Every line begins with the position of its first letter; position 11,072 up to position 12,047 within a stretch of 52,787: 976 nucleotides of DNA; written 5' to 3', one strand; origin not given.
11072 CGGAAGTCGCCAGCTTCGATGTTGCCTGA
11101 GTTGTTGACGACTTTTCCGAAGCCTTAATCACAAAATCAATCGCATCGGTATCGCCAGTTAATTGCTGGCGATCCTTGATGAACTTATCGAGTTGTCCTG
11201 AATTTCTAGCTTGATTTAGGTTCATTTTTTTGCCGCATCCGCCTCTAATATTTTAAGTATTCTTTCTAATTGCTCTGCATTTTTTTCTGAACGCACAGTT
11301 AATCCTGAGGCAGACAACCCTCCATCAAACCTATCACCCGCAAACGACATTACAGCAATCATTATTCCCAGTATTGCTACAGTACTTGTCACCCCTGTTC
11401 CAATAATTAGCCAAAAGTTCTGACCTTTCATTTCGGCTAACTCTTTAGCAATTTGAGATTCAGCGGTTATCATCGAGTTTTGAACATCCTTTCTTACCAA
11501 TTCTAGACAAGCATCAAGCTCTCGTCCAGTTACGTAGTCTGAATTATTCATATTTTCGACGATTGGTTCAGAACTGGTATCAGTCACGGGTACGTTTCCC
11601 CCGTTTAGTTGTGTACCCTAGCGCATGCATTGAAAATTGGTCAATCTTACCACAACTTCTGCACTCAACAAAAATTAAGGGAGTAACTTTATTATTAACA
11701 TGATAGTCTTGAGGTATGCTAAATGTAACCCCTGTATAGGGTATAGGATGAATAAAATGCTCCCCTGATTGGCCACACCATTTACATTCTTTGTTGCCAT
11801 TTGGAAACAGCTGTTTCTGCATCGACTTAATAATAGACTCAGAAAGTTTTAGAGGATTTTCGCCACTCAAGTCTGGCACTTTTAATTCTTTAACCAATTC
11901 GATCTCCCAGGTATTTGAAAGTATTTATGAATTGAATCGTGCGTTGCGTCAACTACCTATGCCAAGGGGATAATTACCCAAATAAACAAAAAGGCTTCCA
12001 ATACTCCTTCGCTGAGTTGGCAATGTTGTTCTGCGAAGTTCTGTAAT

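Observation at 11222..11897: Two-gene passenger cassette inside the IS: Zn-ribbon protein plus single-TM coiled-coil protein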

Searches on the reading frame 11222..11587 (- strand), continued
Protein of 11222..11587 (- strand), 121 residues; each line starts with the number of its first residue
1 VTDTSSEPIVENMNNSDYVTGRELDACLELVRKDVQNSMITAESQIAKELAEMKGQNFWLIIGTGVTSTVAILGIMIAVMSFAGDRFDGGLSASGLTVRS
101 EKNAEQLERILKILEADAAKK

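Call 106: search_protein_families(library=pfam, proteins=[L047:2510-3235:+, L065:2313-2987:+, L050:836-2803:+, L050:4270-6228:+, L063:38-1138:+, L063:1424-1729:+, L068:2032-2466:+, L065:5037-6038:-, L052:2564-3148:+], max_evalue=0.001)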
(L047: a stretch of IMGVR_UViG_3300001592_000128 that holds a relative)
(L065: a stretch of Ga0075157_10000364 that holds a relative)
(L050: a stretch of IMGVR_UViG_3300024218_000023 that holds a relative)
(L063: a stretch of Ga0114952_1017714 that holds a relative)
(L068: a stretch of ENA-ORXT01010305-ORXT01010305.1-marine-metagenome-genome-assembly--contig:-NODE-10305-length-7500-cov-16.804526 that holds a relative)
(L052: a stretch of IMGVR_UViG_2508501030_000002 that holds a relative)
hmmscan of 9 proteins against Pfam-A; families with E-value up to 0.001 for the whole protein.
L047:2510-3235:+ (242 aa): 5 families
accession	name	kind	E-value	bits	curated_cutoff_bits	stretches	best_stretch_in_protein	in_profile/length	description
PF01381.28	HTH_3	-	1.3e-14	54.3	23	1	44-97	1-52/55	Helix-turn-helix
PF00717.28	Peptidase_S24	-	1.5e-09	38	23.3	1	108-216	1-99/116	Peptidase S24-like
PF13560.12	HTH_31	-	2.7e-08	34.4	27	1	43-103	5-63/64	Helix-turn-helix domain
PF12844.13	HTH_19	-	5.3e-06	26.7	30.2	1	43-101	3-59/64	Helix-turn-helix domain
PF13443.12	HTH_26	-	8.8e-05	23.1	22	1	43-95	1-52/63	Cro/C1-type HTH DNA-binding domain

L065:2313-2987:+ (225 aa): 6 families
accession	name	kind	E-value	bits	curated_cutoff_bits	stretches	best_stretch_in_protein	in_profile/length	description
PF00717.28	Peptidase_S24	-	2.9e-16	59.7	23.3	1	120-219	24-116/116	Peptidase S24-like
PF01381.28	HTH_3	-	1.3e-07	32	23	1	13-65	2-55/55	Helix-turn-helix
PF13560.12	HTH_31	-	1.9e-05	25.3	27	1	9-62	3-58/64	Helix-turn-helix domain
PF07022.19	Phage_CI_repr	-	0.00026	21.7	22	0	10-70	1-62/65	Bacteriophage CI repressor helix-turn-helix domain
PF13443.12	HTH_26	-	0.00057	20.5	22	1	12-61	2-53/63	Cro/C1-type HTH DNA-binding domain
PF12844.13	HTH_19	-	0.00062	20.1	30.2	0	9-66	1-59/64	Helix-turn-helix domain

L050:836-2803:+ (656 aa): 0 families

L050:4270-6228:+ (653 aa): 1 family
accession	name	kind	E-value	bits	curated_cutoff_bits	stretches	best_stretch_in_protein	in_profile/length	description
PF07486.17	Hydrolase_2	-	0.00013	23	27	1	16-120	1-100/100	Cell Wall Hydrolase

L063:38-1138:+ (367 aa): 2 families
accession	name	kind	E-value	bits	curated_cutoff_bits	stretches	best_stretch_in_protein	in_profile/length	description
PF03237.21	Terminase_6N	-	1.1e-20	74.7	22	1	5-182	27-211/215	Terminase large subunit, T4likevirus-type, N-terminal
PF17289.8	Terminase_6C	-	2.4e-20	73.5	22.6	1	201-353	2-154/155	Terminase RNaseH-like domain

L063:1424-1729:+ (102 aa): 0 families

L068:2032-2466:+ (145 aa): 5 families
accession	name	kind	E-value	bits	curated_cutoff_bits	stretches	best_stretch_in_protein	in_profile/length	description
PF01381.28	HTH_3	-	1.2e-07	32.1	23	1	19-62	10-53/55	Helix-turn-helix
PF12844.13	HTH_19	-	5.8e-06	26.6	30.2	1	19-66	13-60/64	Helix-turn-helix domain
PF15943.11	YdaS_toxin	-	4.9e-05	23.5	30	1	10-43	2-33/65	Bacterial toxin YdaS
PF13560.12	HTH_31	-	0.00017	22.3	27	1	14-65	11-62/64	Helix-turn-helix domain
PF13443.12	HTH_26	-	0.00091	19.9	22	0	20-65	12-58/63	Cro/C1-type HTH DNA-binding domain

L065:5037-6038:- (334 aa): 1 family
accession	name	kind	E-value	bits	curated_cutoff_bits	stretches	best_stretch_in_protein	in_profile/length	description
PF05954.17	Phage_GPD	-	7.2e-13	48.8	30.1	1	42-317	12-301/305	Phage tail baseplate hub (GPD)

L052:2564-3148:+ (195 aa): 4 families
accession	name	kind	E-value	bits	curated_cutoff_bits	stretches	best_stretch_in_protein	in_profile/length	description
PF01381.28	HTH_3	-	1.8e-14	54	23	1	98-152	1-55/55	Helix-turn-helix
PF13560.12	HTH_31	-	7.1e-12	45.9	27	1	94-147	2-56/64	Helix-turn-helix domain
PF12844.13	HTH_19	-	2e-09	37.6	30.2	1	97-153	3-59/64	Helix-turn-helix domain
PF13443.12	HTH_26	-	5.6e-07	30.2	22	1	97-154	1-59/63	Cro/C1-type HTH DNA-binding domain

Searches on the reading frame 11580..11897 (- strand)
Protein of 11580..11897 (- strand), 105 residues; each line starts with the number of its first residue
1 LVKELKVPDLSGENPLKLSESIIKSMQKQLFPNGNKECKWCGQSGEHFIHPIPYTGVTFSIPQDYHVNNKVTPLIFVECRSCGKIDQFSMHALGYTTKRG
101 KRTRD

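Call 4: search_protein_families(library=pfam, proteins=[window:11580-11897:-], max_evalue=1)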
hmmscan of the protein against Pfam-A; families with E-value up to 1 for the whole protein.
window:11580-11897:- (105 aa): 1 family
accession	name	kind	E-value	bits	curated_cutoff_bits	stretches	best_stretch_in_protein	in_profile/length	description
PF14354.12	Lar_restr_allev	-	0.045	14.4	28.6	1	36-87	4-34/58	Restriction alleviation protein Lar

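Call 5: search_protein_families(library=padloc, proteins=[window:11580-11897:-], max_evalue=1)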
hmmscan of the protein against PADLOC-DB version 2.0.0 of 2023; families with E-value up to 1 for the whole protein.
window:11580-11897:- (105 aa): 0 families

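Call 9: find_homologous_proteins(query=window:11580-11897:-, max_evalue=0.01)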
Query window:11580-11897:- (105 aa): 1 proteins with E <= 0.01 among 2 candidates.
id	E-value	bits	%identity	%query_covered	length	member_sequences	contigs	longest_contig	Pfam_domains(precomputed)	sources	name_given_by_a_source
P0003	1.8e-67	242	100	100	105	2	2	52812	-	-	-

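Call 42: search_protein_representatives(protein=window:11583-11897:-)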
Query: 105 residues. Proteins with E-value up to 0.001 (for the whole library): 17; up to 1e-10: 5; up to 1e-30: 1. The best 17 are listed.
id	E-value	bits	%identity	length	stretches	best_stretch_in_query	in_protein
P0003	5.8e-68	242.0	100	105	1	1-105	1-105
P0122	2.0e-21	92.3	48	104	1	5-101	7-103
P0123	3.2e-17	78.7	34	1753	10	57-96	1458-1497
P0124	2.4e-13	66.3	38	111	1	4-99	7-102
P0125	2.7e-11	59.7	35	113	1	3-102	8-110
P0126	9.5e-10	54.7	38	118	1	4-98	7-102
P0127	2.7e-09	53.2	31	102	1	5-98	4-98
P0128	4.4e-08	49.3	35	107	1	17-98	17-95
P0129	2.3e-07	47.0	30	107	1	3-100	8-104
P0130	2.3e-06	43.8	38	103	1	37-100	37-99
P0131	2.6e-05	40.4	31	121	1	15-99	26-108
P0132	7.7e-05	38.9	30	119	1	3-98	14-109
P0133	1.8e-04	37.7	30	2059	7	51-90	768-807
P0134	2.0e-04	37.5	24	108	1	6-100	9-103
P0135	2.1e-04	37.5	30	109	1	2-103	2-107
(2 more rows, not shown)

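Call 44: find_encoding_contigs(protein=P0122, flank=4000, max_places=4)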
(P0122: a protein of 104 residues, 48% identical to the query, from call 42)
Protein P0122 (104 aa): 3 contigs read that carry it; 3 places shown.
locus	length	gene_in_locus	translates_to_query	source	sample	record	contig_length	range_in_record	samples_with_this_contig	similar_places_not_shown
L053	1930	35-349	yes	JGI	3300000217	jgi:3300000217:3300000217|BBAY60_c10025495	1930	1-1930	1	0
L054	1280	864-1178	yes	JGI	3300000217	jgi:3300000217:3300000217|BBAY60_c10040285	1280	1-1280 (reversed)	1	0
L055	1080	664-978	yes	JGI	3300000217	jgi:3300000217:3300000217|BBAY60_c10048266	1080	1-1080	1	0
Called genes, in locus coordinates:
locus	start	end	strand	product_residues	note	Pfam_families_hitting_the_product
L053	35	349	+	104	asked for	-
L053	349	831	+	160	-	-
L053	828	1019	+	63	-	-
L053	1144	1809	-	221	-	PF12760:Zn_ribbon_IS1595, PF12762:DDE_Tnp_IS1595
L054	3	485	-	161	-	?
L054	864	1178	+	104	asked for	-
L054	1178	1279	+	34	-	?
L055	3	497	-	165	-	?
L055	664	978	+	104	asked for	-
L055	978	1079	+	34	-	?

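Call 52: find_encoding_contigs(protein=P0125, flank=3500, max_places=3)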
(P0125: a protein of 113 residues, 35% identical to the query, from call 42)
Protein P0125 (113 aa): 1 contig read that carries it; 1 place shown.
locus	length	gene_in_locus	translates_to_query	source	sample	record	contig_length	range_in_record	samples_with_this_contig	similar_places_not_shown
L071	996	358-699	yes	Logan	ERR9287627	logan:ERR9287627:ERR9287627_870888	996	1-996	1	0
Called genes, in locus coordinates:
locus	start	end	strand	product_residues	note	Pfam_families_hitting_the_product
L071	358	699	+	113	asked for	-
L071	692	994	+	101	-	?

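Call 57: search_protein_families(library=phrogs, alignment_id=A6, max_evalue=0.01)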
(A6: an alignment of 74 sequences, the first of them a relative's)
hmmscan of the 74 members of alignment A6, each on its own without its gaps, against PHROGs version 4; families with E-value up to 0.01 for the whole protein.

A. member 1, P0003 (105 aa): 0 families

B. families by the number of members that match (of 74 scanned): 16 families
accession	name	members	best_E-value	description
phrog_4293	-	10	5.9e-06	-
phrog_26297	-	3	1.2e-16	-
phrog_150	-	1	4.2e-05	baseplate hub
phrog_12353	-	1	9e-05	-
phrog_7919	-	1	9.2e-05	-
phrog_17723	-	1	0.00071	-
phrog_689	-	1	0.0013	holin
phrog_30232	-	1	0.0015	-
phrog_25705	-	1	0.0021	-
phrog_4160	-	1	0.0022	-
phrog_21531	-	1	0.0026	-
phrog_37212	-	1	0.0033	-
phrog_9369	-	1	0.0038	-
phrog_12868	-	1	0.0041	-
phrog_1571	-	1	0.0067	HNH endonuclease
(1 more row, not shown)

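Call 58: search_protein_families(library=padloc, alignment_id=A6, max_evalue=0.01)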
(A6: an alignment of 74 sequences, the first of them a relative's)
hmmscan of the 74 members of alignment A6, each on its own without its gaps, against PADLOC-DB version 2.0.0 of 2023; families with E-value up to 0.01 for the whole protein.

A. member 1, P0003 (105 aa): 0 families

B. families by the number of members that match (of 74 scanned): 5 families
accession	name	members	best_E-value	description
PDLC03841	LeoBC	3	0.0017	-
PDLC00595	ZorA1|ZorA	1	0.00059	MotA/ExbB/TolQ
PDLC01700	Cas12f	1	0.0026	CAS-V-F; effector__SPE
PDLC00323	PtuB1|PtuB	1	0.0084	Unknown function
PDLC00933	Cas12u4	1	0.0098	Cas12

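Call 59: search_protein_families(library=pfam, alignment_id=A6, max_evalue=0.01)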
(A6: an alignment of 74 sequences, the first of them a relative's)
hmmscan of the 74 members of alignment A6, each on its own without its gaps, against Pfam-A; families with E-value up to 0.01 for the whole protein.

A. member 1, P0003 (105 aa): 0 families

B. families by the number of members that match (of 74 scanned): 12 families
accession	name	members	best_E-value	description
PF09855.14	Zn_ribbon_13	2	0.0027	Nucleic-acid-binding protein containing Zn-ribbon domain (DUF2082)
PF11950.13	DUF3467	1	1.2e-06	Protein of unknown function (DUF3467)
PF12322.14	T4_baseplate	1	0.00015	T4 bacteriophage base plate protein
PF13240.11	Zn_Ribbon_1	1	0.0026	zinc-ribbon domain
PF23412.1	zf_RING_Vps8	1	0.0027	Vps8 RING zinc finger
PF04977.20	DivIC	1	0.0035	Septum formation initiator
PF11781.13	Zn_ribbon_RRN7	1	0.0037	Zinc-finger of RNA-polymerase I-specific TFIIB, Rrn7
PF16515.11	HIP1_clath_bdg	1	0.0045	Clathrin-binding domain of Huntingtin-interacting protein 1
PF12831.13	FAD_oxidored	1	0.0056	FAD dependent oxidoreductase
PF10825.13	DUF2752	1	0.0062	Protein of unknown function (DUF2752)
PF07683.19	CobW_C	1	0.0072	Cobalamin synthesis protein cobW C-terminal domain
PF09375.15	Peptidase_M75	1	0.0092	Imelysin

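Call 66: search_solved_structures(query=A4, max_evalue=1)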
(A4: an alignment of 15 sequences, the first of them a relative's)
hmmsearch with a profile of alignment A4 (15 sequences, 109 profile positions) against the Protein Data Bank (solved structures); distinct sequences matched with E-value up to 1: 6.
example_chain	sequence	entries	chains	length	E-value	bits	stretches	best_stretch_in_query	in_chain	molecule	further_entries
9hqu_A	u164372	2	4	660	0.016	18.3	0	14-50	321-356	DUF3732 domain-containing protein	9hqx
3nyb_B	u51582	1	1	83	0.072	16.2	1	39-93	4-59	Protein AIR2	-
3h0g_L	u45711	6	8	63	0.15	15.2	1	64-95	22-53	DNA-directed RNA polymerases I, II, and III subunit RPABC4 | RNA polymerase II subunit Rpb12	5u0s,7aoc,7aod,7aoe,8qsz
1qyp_A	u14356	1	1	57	0.36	14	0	75-92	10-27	RNA POLYMERASE II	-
9fhl_W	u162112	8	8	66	0.42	13.8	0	78-93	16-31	Small ribosomal subunit protein eS27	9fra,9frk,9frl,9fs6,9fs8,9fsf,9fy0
8feh_D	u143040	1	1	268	0.48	13.6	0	9-67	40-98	Minor capsid protein A1 fusion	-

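Call 70: find_encoding_contigs(protein=P0124, flank=3500, max_places=3)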
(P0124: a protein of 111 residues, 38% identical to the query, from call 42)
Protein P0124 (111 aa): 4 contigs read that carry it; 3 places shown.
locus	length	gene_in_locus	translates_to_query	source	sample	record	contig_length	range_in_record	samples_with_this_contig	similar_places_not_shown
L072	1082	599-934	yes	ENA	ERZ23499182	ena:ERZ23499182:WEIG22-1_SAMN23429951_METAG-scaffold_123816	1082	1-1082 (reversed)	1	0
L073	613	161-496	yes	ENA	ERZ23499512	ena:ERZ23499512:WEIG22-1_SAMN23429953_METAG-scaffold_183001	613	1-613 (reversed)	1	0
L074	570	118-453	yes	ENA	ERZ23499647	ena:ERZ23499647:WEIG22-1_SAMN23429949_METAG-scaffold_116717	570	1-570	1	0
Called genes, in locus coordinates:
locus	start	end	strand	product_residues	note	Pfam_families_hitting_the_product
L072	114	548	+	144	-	-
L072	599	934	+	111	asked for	-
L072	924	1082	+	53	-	?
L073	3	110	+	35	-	?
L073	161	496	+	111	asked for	-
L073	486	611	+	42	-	?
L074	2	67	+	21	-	?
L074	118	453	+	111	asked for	-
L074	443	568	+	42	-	?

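Call 71: find_encoding_contigs(protein=P0135, flank=3500, max_places=3)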
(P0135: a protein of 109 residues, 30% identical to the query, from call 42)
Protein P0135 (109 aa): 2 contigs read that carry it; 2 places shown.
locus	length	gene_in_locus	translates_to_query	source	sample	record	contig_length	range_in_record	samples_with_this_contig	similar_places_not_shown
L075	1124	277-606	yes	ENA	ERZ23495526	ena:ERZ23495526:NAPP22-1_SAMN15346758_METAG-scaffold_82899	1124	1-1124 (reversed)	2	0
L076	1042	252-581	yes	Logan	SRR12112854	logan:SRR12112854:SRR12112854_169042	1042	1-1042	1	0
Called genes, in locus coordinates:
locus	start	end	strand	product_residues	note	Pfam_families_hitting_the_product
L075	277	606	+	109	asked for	-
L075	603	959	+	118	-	-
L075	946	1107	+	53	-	-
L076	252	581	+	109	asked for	-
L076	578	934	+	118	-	-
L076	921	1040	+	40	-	?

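Call 74: predict_structure(alignment_id=A4)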
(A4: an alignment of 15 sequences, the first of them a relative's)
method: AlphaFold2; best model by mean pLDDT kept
length: 105 residues; sequences in the alignment: 15
mean_pLDDT: 85.3   pTM: 0.73
mean pLDDT of the five models: 85.3, 83.6, 83.3, 83.2, 83.1
residues with pLDDT >= 90: 58; 70-90: 37; 50-70: 7; < 50: 3
segments of 3 or more residues with pLDDT < 50: 103-105
pLDDT, mean of each block of 10 residues (from residue 1): 74 85 92 86 90 90 87 93 94 82 44
secondary structure, 60 per line:
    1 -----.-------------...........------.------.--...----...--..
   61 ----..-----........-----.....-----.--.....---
elements in order: H20-30 E47-49 E54-56 E72-79 E85-89 H98-102

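Call 77: fold_search(model_id=the predicted structure, library=pdb)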
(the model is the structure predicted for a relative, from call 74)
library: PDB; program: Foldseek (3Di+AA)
matches with E <= 10: 344; with E <= 0.001: 0
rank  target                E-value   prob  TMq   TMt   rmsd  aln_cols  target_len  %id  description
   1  8ow1_OO               2.8e-01  0.23  0.22  0.12  12.4        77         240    9  Cryo-EM structure of the yeast Inner kinetochore bound to a CENP-A nucleosome. (released 2023-08-09)
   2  6zn8_C                3.4e-01  0.25  0.22  0.32   9.5        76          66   17  Crystal structure of the H. influenzae VapXD toxin-antitoxin complex (released 2020-11-04)
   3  2ki7_MODEL_1_B        5.2e-01  0.15  0.21  0.23   9.0       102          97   15  The solution structure of RPP29-RPP21 complex from Pyrococcus furiosus (released 2009-09-15)
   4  9q6c_A                5.2e-01  0.08  0.16  0.10  11.9        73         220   14  Cryo-EM structure of octameric COMMD-like protein MBK5214510 from Flavobacteriaceae bacterium (released 2025-10-01)
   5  6zn8_F                5.8e-01  0.23  0.22  0.33   8.6        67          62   16  Crystal structure of the H. influenzae VapXD toxin-antitoxin complex (released 2020-11-04)
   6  6k0a_G                5.8e-01  0.23  0.28  0.25   7.8        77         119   21  cryo-EM structure of an archaeal Ribonuclease P (released 2019-06-19)
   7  6qld_O                5.8e-01  0.15  0.22  0.13  12.3        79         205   11  Structure of inner kinetochore CCAN-Cenp-A complex (released 2019-10-02)
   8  6qik_l                6.5e-01  0.33  0.29  0.32   6.3        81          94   16  Cryo-EM structures of Lsg1-TAP pre-60S ribosomal particles (released 2019-06-26)
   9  4c2m_X                6.9e-01  0.33  0.23  0.21   4.9        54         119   18  Structure of RNA polymerase I at 2.8 A resolution (released 2013-10-23)
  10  4c2m_I                7.4e-01  0.33  0.23  0.20   4.9        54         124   18  Structure of RNA polymerase I at 2.8 A resolution (released 2013-10-23)
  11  7r81_q1               8.3e-01  0.41  0.32  0.32   5.5        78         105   17  Structure of the translating Neurospora crassa ribosome arrested by cycloheximide (released 2021-12-01)
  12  4v88_Bo               9.4e-01  0.44  0.33  0.33   5.5        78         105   18  The structure of the eukaryotic ribosome at 3.0 A resolution. (released 2014-07-09)
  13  9i78_Lo               9.4e-01  0.41  0.32  0.34   5.4        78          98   17  Cryo-EM structure of Chaetomium thermophilum ribosome-bound SND3 translocon (released 2025-11-12)
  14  7olc_Lo               9.4e-01  0.35  0.31  0.32   5.8        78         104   17  Thermophilic eukaryotic 80S ribosome at idle POST state (released 2022-01-26)
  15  6zu5_LOO              9.9e-01  0.47  0.33  0.37   6.9        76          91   18  Structure of the Paranosema locustae ribosome in complex with Lso2 (released 2020-11-04)
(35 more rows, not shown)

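Call 82: fold_search(model_id=the predicted structure, library=viral)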
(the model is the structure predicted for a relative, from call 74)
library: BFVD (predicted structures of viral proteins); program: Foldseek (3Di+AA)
matches with E <= 10: 874; with E <= 0.001: 0
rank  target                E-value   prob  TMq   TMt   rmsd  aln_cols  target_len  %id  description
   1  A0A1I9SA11            2.6e-02  1.00  0.38  0.61   3.1        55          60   18  Uncharacterized protein [Rhodococcus phage Weasels2]
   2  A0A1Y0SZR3            9.1e-02  0.96  0.39  0.30   3.6        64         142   19  Uncharacterized protein [Pseudomonas phage Skulduggery]
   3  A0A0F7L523            9.6e-02  0.97  0.30  0.53   3.8        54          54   24  Uncharacterized protein [uncultured marine virus]
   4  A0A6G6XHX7            1.1e-01  0.96  0.37  0.58   4.3        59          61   12  Uncharacterized protein [Arthrobacter phage Shoya]
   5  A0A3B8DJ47            1.1e-01  0.66  0.33  0.34   6.3        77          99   12  Uncharacterized protein [Proteus phage Stubb]
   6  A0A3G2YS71            1.1e-01  0.23  0.22  0.22  13.9       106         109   17  Uncharacterized protein [Serratia phage vB_SmaA_3M]
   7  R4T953                1.2e-01  0.77  0.22  0.15   6.0        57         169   19  Uncharacterized protein [Halogranum tailed virus 1]
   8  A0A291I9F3            1.2e-01  0.57  0.30  0.15  11.7        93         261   12  Group I intron protein [Lactobacillus phage LpeD]
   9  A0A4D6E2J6            1.4e-01  0.51  0.26  0.22   7.6        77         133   17  MazG-like nucleotide pyrophosphohydrolase [Gordonia phage GodonK]
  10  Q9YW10                1.6e-01  0.10  0.18  0.15  20.2       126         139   11  Uncharacterized protein [Melanoplus sanguinipes entomopoxvirus]
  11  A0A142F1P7            1.6e-01  0.93  0.31  0.47   3.8        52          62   12  Uncharacterized protein [Bacillus phage Mgbh1]
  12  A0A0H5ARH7            1.6e-01  0.80  0.38  0.45   9.6        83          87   16  (no name in the UniProt tables at hand)
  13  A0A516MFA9            1.7e-01  0.66  0.28  0.19   5.1        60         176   17  (no name in the UniProt tables at hand)
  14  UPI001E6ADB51         1.9e-01  0.75  0.28  0.36   6.7        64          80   20  (no name look-up for this kind of identifier)
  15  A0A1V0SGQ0            1.9e-01  0.25  0.20  0.07  10.0        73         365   14  Transcription elongation factor TFIIS [Hokovirus HKV1]
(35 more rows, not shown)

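Call 96: search_protein_families(library=ncbifam, proteins=[window:11583-11897:-, P0122], max_evalue=0.01)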
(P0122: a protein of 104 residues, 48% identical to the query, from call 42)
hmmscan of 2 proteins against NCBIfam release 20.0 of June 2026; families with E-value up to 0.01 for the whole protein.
window:11583-11897:- (105 aa): 0 families

P0122 (104 aa): 0 families

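Call 106: search_protein_families(library=pfam, proteins=[L072:114-545:+], max_evalue=0.001)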
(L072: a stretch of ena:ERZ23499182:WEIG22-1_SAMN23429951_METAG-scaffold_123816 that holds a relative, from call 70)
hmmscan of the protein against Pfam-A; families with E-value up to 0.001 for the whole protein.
L072:114-545:+ (144 aa): 0 families
